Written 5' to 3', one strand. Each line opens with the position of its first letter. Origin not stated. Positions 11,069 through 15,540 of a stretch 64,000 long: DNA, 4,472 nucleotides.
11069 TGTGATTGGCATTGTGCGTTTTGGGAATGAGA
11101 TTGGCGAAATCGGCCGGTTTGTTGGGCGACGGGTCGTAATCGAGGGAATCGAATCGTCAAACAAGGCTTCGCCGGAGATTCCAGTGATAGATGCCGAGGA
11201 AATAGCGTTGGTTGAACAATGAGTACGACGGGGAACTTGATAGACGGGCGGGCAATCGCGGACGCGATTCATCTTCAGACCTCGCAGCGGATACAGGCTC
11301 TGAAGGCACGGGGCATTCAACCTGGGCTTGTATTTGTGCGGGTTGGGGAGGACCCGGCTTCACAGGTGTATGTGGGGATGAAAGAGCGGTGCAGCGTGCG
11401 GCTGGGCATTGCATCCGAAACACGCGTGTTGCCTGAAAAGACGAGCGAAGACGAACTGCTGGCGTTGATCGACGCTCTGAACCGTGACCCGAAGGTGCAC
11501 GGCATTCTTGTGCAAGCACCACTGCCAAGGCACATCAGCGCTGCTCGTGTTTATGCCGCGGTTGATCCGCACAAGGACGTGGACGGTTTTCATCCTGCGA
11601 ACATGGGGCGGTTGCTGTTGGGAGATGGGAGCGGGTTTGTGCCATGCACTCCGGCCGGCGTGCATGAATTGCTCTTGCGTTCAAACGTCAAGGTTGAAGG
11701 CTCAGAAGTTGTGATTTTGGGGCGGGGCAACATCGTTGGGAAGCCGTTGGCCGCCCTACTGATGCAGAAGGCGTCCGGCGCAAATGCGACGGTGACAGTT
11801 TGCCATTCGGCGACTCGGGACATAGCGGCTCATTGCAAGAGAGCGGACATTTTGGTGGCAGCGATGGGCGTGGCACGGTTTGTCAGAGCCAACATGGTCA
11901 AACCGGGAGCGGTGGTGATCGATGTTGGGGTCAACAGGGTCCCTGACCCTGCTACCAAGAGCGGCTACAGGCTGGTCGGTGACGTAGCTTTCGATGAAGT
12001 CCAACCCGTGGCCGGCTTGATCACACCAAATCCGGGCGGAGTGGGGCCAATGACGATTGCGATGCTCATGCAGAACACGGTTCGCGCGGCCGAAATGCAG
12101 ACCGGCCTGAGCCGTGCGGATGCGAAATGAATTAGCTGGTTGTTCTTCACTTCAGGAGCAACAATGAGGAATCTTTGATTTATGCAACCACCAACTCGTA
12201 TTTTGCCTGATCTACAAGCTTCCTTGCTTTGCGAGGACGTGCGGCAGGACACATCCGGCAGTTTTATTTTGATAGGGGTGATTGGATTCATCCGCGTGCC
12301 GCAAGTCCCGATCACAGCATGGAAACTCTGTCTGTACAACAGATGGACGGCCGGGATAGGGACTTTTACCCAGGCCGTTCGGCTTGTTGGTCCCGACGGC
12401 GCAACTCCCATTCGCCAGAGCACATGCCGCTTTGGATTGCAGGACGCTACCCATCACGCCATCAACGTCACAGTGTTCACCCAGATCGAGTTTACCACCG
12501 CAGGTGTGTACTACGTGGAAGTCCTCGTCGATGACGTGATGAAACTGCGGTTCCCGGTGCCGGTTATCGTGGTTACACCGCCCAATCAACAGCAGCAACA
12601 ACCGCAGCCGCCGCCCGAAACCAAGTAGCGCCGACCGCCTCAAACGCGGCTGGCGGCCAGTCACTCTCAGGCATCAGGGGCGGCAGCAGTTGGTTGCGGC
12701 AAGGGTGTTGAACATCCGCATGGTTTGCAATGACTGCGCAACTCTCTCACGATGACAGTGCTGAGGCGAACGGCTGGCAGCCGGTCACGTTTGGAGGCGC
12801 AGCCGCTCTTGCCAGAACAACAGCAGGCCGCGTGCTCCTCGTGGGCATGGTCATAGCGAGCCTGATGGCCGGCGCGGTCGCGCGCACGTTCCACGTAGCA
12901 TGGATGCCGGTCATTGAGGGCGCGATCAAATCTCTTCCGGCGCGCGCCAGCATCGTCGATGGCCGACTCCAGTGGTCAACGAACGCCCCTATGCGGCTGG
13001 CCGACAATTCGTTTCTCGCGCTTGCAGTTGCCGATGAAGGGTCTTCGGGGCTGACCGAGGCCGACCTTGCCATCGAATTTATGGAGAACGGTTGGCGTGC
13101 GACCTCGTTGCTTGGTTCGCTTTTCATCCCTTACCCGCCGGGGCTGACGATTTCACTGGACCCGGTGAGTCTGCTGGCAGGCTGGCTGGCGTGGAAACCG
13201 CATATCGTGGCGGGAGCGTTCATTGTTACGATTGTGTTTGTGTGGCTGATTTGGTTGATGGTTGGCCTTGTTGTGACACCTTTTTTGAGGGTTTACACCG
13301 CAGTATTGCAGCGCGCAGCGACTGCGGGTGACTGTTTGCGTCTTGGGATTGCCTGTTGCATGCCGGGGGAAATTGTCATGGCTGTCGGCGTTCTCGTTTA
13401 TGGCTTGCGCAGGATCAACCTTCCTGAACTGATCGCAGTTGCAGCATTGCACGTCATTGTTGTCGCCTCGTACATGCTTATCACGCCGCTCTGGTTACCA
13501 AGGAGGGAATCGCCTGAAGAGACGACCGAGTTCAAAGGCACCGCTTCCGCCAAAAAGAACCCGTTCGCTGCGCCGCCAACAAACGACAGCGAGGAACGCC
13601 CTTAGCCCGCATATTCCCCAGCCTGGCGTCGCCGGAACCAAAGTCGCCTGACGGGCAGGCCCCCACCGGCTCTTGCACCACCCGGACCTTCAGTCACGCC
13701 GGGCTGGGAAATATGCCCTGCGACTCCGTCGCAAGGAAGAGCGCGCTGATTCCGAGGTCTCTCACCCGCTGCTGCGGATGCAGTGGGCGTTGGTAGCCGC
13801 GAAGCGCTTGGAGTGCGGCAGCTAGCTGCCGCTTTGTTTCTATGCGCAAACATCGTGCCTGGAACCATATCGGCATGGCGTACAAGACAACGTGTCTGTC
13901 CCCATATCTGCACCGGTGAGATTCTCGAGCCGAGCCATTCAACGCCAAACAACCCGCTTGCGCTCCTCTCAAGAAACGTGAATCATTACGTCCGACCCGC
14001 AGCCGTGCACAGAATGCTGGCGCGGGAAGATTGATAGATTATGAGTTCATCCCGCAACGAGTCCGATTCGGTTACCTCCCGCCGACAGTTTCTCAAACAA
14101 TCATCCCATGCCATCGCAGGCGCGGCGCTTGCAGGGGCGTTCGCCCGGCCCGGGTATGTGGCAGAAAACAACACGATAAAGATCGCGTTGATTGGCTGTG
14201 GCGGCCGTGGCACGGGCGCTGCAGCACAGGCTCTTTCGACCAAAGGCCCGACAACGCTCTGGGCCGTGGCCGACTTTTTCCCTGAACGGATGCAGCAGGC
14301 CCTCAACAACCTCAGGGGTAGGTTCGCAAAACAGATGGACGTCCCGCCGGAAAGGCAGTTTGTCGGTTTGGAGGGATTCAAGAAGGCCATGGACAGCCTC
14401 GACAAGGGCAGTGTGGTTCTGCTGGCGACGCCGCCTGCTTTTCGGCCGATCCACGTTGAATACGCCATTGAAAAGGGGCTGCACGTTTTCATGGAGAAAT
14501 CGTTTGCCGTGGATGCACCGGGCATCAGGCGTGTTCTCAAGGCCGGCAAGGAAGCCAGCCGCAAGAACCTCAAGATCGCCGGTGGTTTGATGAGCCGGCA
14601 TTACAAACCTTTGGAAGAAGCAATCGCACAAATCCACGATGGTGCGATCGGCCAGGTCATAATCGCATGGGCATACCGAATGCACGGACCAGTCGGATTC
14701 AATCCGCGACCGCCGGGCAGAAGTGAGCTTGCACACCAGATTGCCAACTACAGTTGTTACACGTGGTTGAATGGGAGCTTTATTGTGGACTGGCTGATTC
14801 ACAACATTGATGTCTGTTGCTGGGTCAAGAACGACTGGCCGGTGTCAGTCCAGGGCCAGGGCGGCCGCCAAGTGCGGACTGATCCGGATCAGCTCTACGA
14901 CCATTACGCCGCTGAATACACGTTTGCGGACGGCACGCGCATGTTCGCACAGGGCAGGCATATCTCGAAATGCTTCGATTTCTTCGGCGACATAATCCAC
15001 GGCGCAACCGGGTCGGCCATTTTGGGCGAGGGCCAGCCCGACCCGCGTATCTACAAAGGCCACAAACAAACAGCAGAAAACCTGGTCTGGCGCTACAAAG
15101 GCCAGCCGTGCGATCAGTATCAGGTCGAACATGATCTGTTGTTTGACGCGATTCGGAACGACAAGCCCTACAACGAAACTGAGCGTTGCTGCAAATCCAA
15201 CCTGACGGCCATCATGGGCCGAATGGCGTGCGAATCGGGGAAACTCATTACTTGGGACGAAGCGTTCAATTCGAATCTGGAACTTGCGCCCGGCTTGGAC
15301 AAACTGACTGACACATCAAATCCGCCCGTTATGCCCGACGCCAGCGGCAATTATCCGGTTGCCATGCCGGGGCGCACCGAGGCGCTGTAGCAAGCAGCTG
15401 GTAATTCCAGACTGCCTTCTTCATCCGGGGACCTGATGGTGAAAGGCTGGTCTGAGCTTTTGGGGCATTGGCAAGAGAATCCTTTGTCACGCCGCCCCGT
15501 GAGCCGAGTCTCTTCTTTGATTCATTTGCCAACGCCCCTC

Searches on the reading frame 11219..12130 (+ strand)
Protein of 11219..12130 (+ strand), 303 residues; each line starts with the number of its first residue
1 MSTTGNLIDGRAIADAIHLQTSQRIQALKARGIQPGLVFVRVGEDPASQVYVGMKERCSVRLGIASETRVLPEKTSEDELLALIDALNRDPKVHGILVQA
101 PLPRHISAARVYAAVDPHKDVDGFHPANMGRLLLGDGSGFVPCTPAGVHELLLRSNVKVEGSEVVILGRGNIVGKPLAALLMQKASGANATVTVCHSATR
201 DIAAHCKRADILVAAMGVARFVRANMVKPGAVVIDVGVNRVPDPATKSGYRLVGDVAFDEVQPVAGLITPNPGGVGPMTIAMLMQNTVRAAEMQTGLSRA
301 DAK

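Call 16: search_protein_families(library=pfam, proteins=[window:11219-12130:+])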
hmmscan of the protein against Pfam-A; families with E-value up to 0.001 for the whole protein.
window:11219-12130:+ (303 aa): 2 families
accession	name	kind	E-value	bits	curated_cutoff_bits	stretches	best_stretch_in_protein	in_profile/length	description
PF02882.25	THF_DHG_CYH_C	-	9.6e-67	223.7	27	1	125-294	1-159/160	Tetrahydrofolate dehydrogenase/cyclohydrolase, NAD(P)-binding domain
PF00763.28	THF_DHG_CYH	-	2.5e-39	134.6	32.8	1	8-122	1-115/115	Tetrahydrofolate dehydrogenase/cyclohydrolase, catalytic domain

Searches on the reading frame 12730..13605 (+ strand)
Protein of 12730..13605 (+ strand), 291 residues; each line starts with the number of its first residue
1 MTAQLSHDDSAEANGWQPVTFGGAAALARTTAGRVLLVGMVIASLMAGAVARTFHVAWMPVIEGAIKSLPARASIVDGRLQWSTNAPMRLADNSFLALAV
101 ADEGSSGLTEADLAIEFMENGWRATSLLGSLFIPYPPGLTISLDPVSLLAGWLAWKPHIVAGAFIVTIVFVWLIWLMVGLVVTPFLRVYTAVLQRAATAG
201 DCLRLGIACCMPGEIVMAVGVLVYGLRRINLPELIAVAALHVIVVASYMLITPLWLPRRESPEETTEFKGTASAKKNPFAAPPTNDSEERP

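Call 16: search_protein_families(library=pfam, proteins=[window:12730-13605:+])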
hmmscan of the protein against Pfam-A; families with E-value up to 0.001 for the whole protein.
window:12730-13605:+ (291 aa): 0 families

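Call 40: find_homologous_proteins(query=window:12730-13605:+, max_evalue=1e-10)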
Query window:12730-13605:+ (291 aa): 9 proteins with E <= 1e-10 among 8000 candidates.
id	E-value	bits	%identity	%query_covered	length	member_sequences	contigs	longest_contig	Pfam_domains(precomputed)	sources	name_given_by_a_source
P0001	2.9e-171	586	92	100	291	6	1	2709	-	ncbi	ncbi:MAG: hypothetical protein ACP5MD_09170 [Verrucomicrobiia bacterium]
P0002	2.8e-166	570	89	100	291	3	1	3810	-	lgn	-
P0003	5.7e-162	556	87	100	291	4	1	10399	-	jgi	jgi:hypothetical protein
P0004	1.8e-120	420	67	97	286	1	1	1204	-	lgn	-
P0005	7.8e-102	359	59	96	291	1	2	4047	-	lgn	-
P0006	4.8e-94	333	53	99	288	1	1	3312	-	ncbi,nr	ncbi:MAG: hypothetical protein N3G20_01360 [Verrucomicrobiae bacterium]|nr:hypothetical protein [Ver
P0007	5.5e-83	297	51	96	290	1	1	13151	-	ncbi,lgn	-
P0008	3.1e-29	120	35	94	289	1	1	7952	-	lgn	-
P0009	2.1e-27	114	33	91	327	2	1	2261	-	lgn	-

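Call 41: find_encoding_contigs(protein=P0003, flank=3000, max_places=3)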
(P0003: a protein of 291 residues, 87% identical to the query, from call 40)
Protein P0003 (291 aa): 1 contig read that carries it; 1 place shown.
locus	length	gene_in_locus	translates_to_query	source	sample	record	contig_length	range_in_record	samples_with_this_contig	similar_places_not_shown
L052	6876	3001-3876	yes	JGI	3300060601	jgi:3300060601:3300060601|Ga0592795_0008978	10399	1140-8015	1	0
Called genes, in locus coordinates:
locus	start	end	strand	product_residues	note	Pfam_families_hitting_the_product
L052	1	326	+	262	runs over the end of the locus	PF01479:S4, PF00849:PseudoU_synth_2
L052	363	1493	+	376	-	PF08239:SH3_3 (weak)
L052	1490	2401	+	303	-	PF00763:THF_DHG_CYH, PF02882:THF_DHG_CYH_C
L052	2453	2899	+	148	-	PF22091:DUF6941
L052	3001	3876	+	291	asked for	-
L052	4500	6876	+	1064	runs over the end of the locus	PF07494:Reg_prop (faint), PF07495:Y_Y_Y, PF07730:HisKA_3, PF02518:HATPase_c, PF13581:HATPase_c_2 (weak)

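Call 42: find_encoding_contigs(protein=P0002, flank=3000, max_places=3)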
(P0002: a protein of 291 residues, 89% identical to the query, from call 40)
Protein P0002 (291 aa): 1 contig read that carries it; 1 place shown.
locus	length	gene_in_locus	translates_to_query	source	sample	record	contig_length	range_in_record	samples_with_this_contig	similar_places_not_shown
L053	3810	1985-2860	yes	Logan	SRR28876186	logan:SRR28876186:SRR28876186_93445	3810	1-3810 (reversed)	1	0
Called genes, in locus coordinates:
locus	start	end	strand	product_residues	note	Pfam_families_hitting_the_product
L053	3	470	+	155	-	?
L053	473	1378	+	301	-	PF00763:THF_DHG_CYH, PF02882:THF_DHG_CYH_C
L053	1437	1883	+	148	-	PF22091:DUF6941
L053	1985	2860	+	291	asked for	-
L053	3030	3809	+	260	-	?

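Call 43: find_encoding_contigs(protein=P0001, flank=3000, max_places=3)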
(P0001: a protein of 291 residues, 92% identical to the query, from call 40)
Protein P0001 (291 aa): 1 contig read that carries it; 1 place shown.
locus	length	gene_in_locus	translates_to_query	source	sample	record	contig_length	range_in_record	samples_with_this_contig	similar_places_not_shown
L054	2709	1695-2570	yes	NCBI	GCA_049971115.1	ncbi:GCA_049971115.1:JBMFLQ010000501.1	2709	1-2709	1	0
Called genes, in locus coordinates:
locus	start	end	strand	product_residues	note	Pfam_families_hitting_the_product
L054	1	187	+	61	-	?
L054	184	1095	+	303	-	PF00763:THF_DHG_CYH, PF02882:THF_DHG_CYH_C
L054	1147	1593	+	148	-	PF22091:DUF6941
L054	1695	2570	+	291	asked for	-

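Call 62: find_encoding_contigs(protein=window:12730-13605:+, flank=1000, max_places=3)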
Protein window:12730-13605:+ (291 aa): 2 contigs read that carry it; 2 places shown.
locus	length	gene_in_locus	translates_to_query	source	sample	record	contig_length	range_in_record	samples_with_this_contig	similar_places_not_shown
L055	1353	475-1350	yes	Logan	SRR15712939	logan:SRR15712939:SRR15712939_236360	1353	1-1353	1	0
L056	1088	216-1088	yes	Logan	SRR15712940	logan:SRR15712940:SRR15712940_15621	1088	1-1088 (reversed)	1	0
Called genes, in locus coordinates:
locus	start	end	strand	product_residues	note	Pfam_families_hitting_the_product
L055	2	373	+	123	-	?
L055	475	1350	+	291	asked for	-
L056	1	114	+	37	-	?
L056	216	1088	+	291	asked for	?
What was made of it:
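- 13602..13605 (+): TTAG: left boundary of copy 3. Its TAG is the stop codon of gene 12730-13605. Short-read contigs carrying this exact protein end at the stop codon or 3 nt after it (call 62).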

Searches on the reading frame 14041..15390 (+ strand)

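Call 16: search_protein_families(library=pfam, proteins=[window:14041-15390:+])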
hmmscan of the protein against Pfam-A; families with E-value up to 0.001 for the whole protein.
window:14041-15390:+ (449 aa): 2 families
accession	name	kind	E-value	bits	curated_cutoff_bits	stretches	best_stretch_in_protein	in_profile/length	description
PF01408.29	GFO_IDH_MocA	-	3.4e-06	28.2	24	1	46-174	1-114/120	Oxidoreductase family, NAD-binding Rossmann fold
PF22725.1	GFO_IDH_MocA_C3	-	1.4e-05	25.5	27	1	197-301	7-98/124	GFO/IDH/MocA C-terminal domain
